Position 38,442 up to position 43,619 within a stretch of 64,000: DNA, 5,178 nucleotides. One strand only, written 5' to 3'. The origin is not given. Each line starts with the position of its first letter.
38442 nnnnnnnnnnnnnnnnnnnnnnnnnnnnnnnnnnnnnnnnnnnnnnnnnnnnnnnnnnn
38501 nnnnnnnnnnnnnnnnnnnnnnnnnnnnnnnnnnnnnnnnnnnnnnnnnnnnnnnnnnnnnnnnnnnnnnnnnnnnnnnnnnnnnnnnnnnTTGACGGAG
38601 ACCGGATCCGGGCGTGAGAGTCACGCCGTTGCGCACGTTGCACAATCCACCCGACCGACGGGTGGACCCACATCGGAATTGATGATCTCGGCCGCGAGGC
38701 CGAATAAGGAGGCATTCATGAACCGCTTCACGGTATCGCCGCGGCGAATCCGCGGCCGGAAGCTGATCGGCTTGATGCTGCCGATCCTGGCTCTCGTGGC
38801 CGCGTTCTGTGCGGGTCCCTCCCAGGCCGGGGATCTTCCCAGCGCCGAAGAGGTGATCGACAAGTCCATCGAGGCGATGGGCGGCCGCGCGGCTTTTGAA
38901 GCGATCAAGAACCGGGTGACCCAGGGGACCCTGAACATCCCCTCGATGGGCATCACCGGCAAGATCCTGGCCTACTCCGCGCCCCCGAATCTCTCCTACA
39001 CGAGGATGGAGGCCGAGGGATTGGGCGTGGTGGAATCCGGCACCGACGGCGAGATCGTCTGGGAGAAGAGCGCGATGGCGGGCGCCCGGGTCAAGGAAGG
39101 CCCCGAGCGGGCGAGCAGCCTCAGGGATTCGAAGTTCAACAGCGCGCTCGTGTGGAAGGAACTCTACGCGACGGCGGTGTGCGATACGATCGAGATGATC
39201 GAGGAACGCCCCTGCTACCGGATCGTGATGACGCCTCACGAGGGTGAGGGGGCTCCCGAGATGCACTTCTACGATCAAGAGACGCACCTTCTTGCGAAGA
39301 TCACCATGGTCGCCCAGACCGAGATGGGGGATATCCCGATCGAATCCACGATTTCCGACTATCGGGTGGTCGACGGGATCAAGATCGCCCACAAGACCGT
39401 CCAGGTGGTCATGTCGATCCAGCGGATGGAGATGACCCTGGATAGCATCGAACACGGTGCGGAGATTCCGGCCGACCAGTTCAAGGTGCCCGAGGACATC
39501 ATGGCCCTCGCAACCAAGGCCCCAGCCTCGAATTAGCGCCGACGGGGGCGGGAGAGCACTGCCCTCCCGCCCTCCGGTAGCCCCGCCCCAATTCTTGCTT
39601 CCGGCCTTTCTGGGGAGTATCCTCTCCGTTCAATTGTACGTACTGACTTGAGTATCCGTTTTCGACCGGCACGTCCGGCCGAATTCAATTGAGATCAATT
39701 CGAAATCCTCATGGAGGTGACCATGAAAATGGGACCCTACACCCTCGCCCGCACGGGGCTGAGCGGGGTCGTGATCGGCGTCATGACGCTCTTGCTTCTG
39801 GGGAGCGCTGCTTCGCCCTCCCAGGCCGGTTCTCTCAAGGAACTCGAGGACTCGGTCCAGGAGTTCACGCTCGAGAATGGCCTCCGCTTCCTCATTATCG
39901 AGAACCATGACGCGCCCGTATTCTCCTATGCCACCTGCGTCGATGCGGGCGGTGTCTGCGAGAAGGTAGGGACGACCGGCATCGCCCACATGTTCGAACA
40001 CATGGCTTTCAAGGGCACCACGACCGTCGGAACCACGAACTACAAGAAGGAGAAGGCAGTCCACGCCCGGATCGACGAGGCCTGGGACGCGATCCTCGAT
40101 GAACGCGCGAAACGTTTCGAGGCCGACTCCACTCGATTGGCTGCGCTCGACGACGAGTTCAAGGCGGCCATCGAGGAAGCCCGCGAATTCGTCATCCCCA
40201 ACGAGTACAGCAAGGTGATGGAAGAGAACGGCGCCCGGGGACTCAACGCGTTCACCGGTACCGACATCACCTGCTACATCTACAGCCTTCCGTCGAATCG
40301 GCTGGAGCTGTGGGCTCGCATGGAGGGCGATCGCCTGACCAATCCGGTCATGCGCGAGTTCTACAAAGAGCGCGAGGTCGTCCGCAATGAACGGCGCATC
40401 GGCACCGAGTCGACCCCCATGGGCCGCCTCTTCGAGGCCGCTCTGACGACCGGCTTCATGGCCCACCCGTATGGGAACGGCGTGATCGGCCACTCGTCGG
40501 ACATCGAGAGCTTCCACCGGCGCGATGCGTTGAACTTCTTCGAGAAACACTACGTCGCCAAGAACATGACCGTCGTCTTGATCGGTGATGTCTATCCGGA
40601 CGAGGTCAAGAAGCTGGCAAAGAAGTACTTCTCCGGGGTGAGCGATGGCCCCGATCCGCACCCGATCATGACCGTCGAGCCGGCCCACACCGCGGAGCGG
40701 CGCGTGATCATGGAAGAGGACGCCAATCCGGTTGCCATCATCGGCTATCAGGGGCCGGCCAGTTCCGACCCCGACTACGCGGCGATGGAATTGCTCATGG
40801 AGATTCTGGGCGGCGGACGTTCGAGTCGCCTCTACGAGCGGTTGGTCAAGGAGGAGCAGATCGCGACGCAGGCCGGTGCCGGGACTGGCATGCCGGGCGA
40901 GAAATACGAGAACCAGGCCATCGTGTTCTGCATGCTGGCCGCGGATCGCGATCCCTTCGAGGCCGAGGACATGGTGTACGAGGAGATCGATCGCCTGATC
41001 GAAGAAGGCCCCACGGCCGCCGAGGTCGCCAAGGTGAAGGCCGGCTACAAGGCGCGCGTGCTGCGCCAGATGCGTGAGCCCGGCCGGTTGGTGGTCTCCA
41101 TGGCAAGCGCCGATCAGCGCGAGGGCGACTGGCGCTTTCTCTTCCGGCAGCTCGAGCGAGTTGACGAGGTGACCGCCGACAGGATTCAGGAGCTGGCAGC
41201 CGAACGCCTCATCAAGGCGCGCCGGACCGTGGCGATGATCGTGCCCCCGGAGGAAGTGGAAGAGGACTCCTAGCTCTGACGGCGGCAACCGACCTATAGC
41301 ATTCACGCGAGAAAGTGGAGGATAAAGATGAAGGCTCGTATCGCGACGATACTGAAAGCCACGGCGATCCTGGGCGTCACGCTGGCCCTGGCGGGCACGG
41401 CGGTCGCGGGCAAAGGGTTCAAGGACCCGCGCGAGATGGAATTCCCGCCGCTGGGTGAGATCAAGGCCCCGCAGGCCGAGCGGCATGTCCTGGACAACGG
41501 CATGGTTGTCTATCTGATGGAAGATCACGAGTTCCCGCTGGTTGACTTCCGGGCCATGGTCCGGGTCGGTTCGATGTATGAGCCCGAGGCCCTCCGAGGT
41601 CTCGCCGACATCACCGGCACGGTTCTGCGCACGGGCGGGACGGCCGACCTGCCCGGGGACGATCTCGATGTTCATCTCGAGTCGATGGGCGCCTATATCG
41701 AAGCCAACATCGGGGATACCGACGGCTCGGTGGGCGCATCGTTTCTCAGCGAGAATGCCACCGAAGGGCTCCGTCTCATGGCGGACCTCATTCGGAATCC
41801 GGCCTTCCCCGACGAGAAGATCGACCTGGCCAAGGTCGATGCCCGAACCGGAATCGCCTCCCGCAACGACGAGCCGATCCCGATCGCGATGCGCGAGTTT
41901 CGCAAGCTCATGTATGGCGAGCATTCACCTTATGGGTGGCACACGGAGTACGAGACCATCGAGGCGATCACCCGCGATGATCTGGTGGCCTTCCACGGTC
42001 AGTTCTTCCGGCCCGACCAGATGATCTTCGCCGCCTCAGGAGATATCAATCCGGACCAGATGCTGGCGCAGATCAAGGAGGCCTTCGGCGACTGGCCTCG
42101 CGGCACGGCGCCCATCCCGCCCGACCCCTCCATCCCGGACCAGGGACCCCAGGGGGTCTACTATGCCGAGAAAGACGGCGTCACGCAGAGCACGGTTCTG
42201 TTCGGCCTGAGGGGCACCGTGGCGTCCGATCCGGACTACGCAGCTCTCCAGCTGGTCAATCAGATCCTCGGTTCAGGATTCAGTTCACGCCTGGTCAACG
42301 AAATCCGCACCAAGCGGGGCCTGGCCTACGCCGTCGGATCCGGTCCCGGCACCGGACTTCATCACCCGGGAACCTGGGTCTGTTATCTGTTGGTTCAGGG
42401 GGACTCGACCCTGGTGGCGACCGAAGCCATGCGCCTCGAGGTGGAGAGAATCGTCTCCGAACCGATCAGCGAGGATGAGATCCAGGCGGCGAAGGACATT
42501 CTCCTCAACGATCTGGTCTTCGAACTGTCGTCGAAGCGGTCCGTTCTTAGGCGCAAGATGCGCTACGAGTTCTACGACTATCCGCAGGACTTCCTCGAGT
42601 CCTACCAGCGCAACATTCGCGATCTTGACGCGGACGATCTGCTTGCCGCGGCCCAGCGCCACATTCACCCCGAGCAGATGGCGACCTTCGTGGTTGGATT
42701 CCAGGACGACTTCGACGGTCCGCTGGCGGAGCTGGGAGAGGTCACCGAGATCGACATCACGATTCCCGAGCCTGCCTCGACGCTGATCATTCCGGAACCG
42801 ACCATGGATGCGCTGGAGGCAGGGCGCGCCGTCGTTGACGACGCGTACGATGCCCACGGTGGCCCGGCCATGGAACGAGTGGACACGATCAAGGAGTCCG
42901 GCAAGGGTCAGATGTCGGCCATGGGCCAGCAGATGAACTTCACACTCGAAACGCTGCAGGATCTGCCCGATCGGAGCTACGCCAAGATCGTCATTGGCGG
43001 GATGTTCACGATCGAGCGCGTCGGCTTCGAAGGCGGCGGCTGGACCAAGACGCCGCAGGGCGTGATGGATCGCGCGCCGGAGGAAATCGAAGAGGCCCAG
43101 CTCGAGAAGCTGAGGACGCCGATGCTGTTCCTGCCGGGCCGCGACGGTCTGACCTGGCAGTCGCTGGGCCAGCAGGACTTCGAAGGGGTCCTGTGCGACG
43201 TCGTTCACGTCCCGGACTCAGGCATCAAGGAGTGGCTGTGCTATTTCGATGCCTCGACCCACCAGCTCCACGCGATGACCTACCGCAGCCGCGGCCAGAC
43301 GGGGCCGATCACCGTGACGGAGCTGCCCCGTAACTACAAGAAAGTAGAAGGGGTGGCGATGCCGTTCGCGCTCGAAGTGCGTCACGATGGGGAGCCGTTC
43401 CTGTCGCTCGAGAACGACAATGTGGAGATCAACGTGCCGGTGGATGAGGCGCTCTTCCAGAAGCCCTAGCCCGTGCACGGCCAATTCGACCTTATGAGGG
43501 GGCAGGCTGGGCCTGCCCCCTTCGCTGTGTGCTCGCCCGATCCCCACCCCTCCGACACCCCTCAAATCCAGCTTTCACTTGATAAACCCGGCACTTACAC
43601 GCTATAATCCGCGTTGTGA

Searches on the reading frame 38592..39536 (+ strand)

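Call 49: search_protein_families(library=pfam, proteins=[window:38592-39536:+], max_evalue=0.0001)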
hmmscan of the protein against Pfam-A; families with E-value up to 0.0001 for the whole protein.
window:38592-39536:+ (314 aa): 1 family
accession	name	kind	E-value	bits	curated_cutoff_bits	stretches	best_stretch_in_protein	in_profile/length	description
PF04788.19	DUF620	-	3e-09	37.1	22.5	0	236-281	164-209/243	Protein of unknown function (DUF620)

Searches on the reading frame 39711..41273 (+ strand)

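Call 49: search_protein_families(library=pfam, proteins=[window:39711-41273:+], max_evalue=0.0001)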
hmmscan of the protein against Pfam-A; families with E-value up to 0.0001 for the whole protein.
window:39711-41273:+ (520 aa): 2 families
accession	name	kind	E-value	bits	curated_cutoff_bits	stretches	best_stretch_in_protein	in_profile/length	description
PF05193.26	Peptidase_M16_C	-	9.8e-35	120.5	23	1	269-445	3-180/181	Peptidase M16 inactive domain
PF00675.25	Peptidase_M16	-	2.5e-12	47.4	22.3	1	60-113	2-55/149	Insulinase (Peptidase family M16)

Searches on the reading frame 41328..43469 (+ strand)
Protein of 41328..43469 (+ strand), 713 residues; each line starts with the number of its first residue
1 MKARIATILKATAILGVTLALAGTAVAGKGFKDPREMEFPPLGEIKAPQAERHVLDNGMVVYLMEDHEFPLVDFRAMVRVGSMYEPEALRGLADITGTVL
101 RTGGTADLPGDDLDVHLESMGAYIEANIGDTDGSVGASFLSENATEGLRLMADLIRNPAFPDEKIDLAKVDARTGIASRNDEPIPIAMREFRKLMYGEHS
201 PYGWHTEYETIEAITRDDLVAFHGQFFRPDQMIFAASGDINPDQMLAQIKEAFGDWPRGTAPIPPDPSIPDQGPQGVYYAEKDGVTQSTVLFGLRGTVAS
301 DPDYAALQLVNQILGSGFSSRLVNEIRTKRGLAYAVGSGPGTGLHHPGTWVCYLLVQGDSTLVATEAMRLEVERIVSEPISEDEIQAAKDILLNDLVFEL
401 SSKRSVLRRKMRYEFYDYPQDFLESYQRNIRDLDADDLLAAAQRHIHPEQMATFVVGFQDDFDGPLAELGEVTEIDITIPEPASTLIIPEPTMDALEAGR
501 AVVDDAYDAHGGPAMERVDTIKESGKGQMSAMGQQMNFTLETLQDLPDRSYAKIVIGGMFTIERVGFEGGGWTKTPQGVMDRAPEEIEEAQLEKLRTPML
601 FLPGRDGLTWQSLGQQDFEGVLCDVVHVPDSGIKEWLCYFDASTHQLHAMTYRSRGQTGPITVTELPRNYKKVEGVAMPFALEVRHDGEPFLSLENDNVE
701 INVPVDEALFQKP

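Call 49: search_protein_families(library=pfam, proteins=[window:41328-43469:+], max_evalue=0.0001)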
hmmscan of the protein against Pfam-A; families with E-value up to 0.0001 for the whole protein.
window:41328-43469:+ (713 aa): 2 families
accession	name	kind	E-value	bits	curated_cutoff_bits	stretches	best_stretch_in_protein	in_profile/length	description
PF05193.26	Peptidase_M16_C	-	6.6e-42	143.9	23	1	214-392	2-181/181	Peptidase M16 inactive domain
PF00675.25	Peptidase_M16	-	1.3e-08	35.3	22.3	1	72-183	13-123/149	Insulinase (Peptidase family M16)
